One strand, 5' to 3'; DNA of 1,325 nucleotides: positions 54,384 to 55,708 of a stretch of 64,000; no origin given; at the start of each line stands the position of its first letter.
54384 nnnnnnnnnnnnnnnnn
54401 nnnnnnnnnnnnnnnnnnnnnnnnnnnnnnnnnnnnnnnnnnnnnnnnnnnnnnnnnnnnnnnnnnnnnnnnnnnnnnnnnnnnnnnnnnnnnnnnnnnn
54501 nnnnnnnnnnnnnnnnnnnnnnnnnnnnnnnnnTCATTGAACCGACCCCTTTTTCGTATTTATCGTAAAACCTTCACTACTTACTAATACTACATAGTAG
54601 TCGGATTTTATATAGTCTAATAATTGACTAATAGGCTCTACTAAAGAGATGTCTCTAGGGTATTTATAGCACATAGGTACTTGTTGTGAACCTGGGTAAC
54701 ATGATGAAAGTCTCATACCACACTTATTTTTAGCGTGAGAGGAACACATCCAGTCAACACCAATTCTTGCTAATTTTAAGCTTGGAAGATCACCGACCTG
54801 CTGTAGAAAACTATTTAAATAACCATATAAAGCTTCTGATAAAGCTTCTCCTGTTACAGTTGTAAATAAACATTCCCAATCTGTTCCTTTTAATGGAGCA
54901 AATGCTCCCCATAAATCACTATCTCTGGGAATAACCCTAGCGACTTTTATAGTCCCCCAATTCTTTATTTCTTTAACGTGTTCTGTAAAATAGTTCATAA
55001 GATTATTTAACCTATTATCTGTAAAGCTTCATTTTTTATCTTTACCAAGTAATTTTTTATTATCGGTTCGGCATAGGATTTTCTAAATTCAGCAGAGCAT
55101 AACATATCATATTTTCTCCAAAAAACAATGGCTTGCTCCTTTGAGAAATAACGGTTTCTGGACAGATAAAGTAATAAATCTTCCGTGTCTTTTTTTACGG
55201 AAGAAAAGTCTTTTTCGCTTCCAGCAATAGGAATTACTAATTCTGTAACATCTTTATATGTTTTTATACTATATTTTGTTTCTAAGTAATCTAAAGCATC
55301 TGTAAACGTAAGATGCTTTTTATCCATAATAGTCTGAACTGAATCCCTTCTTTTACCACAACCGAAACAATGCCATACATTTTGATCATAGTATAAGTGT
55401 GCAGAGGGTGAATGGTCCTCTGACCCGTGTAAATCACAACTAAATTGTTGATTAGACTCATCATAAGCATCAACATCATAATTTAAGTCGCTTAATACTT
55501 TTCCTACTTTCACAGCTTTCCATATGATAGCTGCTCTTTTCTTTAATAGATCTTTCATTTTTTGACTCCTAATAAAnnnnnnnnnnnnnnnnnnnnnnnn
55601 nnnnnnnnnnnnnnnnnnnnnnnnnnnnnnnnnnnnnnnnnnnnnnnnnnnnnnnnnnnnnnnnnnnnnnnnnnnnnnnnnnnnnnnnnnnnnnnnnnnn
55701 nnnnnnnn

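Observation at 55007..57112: DnaB-family helicase with degenerate Walker A next to a free-standing DnaG-type zinc-binding domain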

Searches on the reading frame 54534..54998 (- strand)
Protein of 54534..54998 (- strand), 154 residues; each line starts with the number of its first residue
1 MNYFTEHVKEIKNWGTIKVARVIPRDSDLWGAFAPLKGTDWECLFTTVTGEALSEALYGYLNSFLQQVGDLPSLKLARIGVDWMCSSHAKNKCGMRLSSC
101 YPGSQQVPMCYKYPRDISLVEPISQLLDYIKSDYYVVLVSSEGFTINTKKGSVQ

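Call 3: search_protein_families(library=pfam, proteins=[window:54534-54998:-], max_evalue=0.1)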
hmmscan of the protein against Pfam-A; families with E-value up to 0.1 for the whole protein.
window:54534-54998:- (154 aa): 1 family
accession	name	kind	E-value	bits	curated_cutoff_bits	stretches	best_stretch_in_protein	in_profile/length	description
PF09014.16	Sushi_2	-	0.063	13.7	22.1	1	81-117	36-72/88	Beta-2-glycoprotein-1 fifth domain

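Call 4: search_protein_families(library=phrogs, proteins=[window:54534-54998:-], max_evalue=0.01)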
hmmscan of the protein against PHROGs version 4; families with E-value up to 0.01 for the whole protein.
window:54534-54998:- (154 aa): 0 families

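Call 28: search_solved_structures(query=A4, max_evalue=10, show_alignments=2)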
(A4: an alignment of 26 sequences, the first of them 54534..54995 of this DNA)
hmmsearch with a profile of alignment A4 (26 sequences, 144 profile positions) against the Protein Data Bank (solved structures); distinct sequences matched with E-value up to 10: 8.
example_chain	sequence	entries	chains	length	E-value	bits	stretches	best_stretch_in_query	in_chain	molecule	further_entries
2kri_A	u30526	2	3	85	0.046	16.6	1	75-114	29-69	Beta-2-glycoprotein 1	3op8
1g4f_A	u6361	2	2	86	0.093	15.6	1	75-114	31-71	BETA2-GLYCOPROTEIN I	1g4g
1qub_A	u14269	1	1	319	0.14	15.1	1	75-115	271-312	PROTEIN (human beta2-Glycoprotein I)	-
6v06_A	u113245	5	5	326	0.26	14.2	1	75-114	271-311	Beta-2-glycoprotein 1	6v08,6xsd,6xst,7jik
7kg4_A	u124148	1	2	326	0.26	14.2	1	75-114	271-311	Beta-2-glycoprotein 1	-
6v09_A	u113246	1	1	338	0.28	14.1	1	75-114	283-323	Beta-2-glycoprotein 1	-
1c1z_A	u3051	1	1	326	0.29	14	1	76-114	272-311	BETA2-GLYCOPROTEIN-I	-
4jhs_A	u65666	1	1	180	1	12.3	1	75-114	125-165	Beta-2-glycoprotein 1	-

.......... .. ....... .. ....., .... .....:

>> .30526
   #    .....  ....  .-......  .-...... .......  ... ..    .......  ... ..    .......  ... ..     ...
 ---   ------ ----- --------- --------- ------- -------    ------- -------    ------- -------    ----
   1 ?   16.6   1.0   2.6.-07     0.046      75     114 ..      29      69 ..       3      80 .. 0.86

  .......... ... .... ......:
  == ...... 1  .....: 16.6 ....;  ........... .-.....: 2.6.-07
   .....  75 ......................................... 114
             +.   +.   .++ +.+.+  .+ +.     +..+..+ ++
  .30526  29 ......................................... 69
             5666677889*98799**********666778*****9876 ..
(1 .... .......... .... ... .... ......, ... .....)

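Call 76: search_protein_representatives(protein=window:54534-54995:-)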
Query: 153 residues. Proteins with E-value up to 0.001 (for the whole library): 140; up to 1e-10: 36; up to 1e-30: 2. The best 140 are listed.
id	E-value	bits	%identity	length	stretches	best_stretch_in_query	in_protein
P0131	7.2e-49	182.0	57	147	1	3-145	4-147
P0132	8.2e-42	159.1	59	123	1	2-115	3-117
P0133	4.2e-19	85.3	36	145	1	10-145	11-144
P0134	2.7e-16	76.2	35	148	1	7-145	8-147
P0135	2.3e-15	73.2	31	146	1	11-143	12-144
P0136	2.7e-15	72.9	33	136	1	11-139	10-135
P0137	1.1e-14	71.0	31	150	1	10-141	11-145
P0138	2.3e-14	69.9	38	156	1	6-111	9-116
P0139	3.3e-14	69.4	42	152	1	16-112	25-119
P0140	6.4e-14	68.5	31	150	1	12-143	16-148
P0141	1.5e-13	67.2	32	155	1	13-129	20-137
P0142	2.1e-13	66.8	36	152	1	16-147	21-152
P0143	2.9e-13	66.3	35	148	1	9-118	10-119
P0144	3.3e-13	66.2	42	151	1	12-113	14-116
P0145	3.4e-13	66.1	36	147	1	11-139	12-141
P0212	1.1e-07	48.2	33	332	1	12-114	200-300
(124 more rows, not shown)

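Call 88: predict_structure(alignment_id=A8)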
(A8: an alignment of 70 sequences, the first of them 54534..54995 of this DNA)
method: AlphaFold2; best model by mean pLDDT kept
length: 153 residues; sequences in the alignment: 70
mean_pLDDT: 91.2   pTM: 0.82
mean pLDDT of the five models: 91.2, 90.7, 89.6, 86.6, 84.0
residues with pLDDT >= 90: 105; 70-90: 41; 50-70: 5; < 50: 2
segments of 3 or more residues with pLDDT < 50: none
pLDDT, mean of each block of 10 residues (from residue 1): 96 95 96 96 97 95 96 92 88 89 85 91 95 96 72 51
secondary structure, 60 per line:
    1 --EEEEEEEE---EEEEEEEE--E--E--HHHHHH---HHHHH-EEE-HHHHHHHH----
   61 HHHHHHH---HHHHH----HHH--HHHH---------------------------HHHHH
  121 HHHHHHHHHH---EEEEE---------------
elements in order: E3-10 E14-21 H30-35 H39-43 E45-47 H49-56 H61-67 H71-75 H85-88 H116-130 E134-138

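Call 95: fold_search(model_id=the predicted structure, library=viral)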
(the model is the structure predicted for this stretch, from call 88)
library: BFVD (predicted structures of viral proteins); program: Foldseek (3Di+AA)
matches with E <= 10: 84; with E <= 0.001: 0
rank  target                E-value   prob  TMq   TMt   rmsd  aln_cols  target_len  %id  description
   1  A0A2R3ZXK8            2.1e+00  0.03  0.16  0.16  17.1       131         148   15  Uncharacterized protein [Staphylococcus phage phiSA_BS2]
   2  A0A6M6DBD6            2.5e+00  0.02  0.18  0.03  14.3       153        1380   11  (no name in the UniProt tables at hand)
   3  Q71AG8                2.6e+00  0.08  0.13  0.09   2.2        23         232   30  Uncharacterized protein [Mamestra configurata nucleopolyhedrovirus]
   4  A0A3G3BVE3            3.6e+00  0.04  0.11  0.20   6.3        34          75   20  Thoeris anti-defense 2-like domain-containing protein [Bacillus phage vB_BcoS-136]
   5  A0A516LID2            3.6e+00  0.02  0.14  0.15  10.8        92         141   13  (no name in the UniProt tables at hand)
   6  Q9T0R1                4.3e+00  0.10  0.13  0.16   1.6        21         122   28  Bacteriophage SPP1 complete nucleotide sequence [Bacillus phage SPP1]
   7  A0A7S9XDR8            4.3e+00  0.09  0.13  0.22   2.9        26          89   19  (no name in the UniProt tables at hand)
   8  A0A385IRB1            4.3e+00  0.01  0.13  0.10  16.7       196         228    8  (no name in the UniProt tables at hand)
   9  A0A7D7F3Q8            4.5e+00  0.08  0.15  0.10   6.9        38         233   18  (no name in the UniProt tables at hand)
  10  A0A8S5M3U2            4.5e+00  0.03  0.14  0.14  16.0        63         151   14  DNA-packaging protein small subunit [Siphoviridae sp. ct3b712]
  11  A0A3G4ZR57            4.5e+00  0.01  0.13  0.10  15.5       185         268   13  AAA family ATPase [Dasosvirus sp.]
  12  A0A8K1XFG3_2          4.5e+00  0.01  0.13  0.03  22.3       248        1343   11  (no name in the UniProt tables at hand)
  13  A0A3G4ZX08            4.8e+00  0.01  0.17  0.12  16.9       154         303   16  Uncharacterized protein [Faunusvirus sp.]
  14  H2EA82                5.1e+00  0.01  0.10  0.17   5.1        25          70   24  Putative SET domain-containing protein [Megavirus courdo7]
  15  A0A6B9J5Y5            5.5e+00  0.06  0.11  0.18   1.6        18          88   22  Uncharacterized protein [Erwinia phage Hena1]
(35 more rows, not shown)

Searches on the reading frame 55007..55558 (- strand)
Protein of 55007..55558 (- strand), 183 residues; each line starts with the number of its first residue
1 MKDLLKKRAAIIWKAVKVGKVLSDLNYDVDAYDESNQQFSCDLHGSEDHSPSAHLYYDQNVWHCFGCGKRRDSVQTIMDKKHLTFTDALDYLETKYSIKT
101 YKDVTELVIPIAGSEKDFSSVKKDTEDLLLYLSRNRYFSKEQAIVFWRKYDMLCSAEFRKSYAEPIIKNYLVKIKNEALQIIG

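Call 3: search_protein_families(library=pfam, proteins=[window:55007-55558:-], max_evalue=0.1)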
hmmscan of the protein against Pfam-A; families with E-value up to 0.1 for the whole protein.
window:55007-55558:- (183 aa): 1 family
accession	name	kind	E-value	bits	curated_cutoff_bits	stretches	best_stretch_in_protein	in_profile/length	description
PF01807.25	Zn_ribbon_DnaG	-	3.2e-10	40.1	24.9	1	40-101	35-94/98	CHC2 zinc finger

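Call 4: search_protein_families(library=phrogs, proteins=[window:55007-55558:-], max_evalue=0.01)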
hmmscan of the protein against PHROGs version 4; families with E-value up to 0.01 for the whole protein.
window:55007-55558:- (183 aa): 9 families
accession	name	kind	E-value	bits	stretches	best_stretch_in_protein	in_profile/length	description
phrog_360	-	DNA, RNA and nucleotide metabolism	2.6e-11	44.7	1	17-94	7-85/133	DNA primase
phrog_6444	-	DNA, RNA and nucleotide metabolism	4.5e-09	36.6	1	41-106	40-103/577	DNA primase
phrog_47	-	DNA, RNA and nucleotide metabolism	5.3e-08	32.9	1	38-135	52-141/947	DNA primase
phrog_11992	-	unknown function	1.1e-07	33.2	1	36-102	27-89/177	-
phrog_26824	-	unknown function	0.00011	21.4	1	35-106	24-97/868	-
phrog_18097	-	DNA, RNA and nucleotide metabolism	0.00032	21.3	1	40-89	36-83/199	DNA primase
phrog_5311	-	DNA, RNA and nucleotide metabolism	0.00081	18.7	1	35-87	96-150/692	helicase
phrog_510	-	DNA, RNA and nucleotide metabolism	0.0014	18.4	1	59-92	65-97/667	DNA primase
phrog_2304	-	DNA, RNA and nucleotide metabolism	0.0053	17.9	1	35-68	31-62/133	DNA primase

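Call 6: search_solved_structures(query=window:55007-55558:-, max_evalue=1, show_alignments=2)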
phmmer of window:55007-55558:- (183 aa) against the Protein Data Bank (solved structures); distinct sequences matched with E-value up to 1: 3.
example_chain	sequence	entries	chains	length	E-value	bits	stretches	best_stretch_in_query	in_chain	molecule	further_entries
1d0q_A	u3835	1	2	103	0.00022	24.5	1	39-97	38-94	DNA PRIMASE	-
5hea_A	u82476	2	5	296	0.0059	19.8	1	69-151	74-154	Putative glycosyltransferase (GalT1)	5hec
2au3_A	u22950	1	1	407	0.044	17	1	35-99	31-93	DNA primase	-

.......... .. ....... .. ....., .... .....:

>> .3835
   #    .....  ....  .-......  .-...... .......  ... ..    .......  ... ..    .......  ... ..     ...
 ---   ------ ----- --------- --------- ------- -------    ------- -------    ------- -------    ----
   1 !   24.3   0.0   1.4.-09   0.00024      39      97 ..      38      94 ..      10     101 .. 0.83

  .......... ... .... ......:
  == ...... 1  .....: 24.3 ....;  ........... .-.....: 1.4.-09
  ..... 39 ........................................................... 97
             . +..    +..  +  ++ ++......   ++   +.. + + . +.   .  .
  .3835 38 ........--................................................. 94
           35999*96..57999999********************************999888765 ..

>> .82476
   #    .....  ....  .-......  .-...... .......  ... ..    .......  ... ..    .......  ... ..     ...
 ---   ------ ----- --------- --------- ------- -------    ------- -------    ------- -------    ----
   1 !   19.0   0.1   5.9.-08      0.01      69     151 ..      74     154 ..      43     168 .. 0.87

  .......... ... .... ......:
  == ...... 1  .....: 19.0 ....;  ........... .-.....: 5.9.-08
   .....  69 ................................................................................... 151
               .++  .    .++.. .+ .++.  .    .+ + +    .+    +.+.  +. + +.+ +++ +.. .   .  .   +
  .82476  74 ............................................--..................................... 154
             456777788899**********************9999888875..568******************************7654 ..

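Call 29: search_solved_structures(query=A3, max_evalue=1, show_alignments=1)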
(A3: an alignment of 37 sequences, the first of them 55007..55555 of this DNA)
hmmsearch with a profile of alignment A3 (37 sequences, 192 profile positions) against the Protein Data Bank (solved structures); distinct sequences matched with E-value up to 1: 8.
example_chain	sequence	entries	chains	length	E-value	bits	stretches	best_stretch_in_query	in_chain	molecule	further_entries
1d0q_A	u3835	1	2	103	4.1e-10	42.8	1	6-100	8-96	DNA PRIMASE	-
2au3_A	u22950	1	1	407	1.8e-08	37.4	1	7-111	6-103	DNA primase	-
4yxx_A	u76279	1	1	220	0.025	17.4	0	79-161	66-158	dTor_6x35L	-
5ooy_A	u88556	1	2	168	0.57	13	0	9-30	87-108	DARPin VHAH-1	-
4xgt_A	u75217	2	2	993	0.59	12.9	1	81-145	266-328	FRQ-interacting RNA helicase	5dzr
5e02_A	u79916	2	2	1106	0.73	12.6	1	81-145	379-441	FRQ-interacting RNA helicase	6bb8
9s82_A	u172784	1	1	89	0.8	12.5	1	101-178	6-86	JUBO2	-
6f5e_A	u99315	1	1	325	0.92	12.3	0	10-32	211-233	DD_D12_10_47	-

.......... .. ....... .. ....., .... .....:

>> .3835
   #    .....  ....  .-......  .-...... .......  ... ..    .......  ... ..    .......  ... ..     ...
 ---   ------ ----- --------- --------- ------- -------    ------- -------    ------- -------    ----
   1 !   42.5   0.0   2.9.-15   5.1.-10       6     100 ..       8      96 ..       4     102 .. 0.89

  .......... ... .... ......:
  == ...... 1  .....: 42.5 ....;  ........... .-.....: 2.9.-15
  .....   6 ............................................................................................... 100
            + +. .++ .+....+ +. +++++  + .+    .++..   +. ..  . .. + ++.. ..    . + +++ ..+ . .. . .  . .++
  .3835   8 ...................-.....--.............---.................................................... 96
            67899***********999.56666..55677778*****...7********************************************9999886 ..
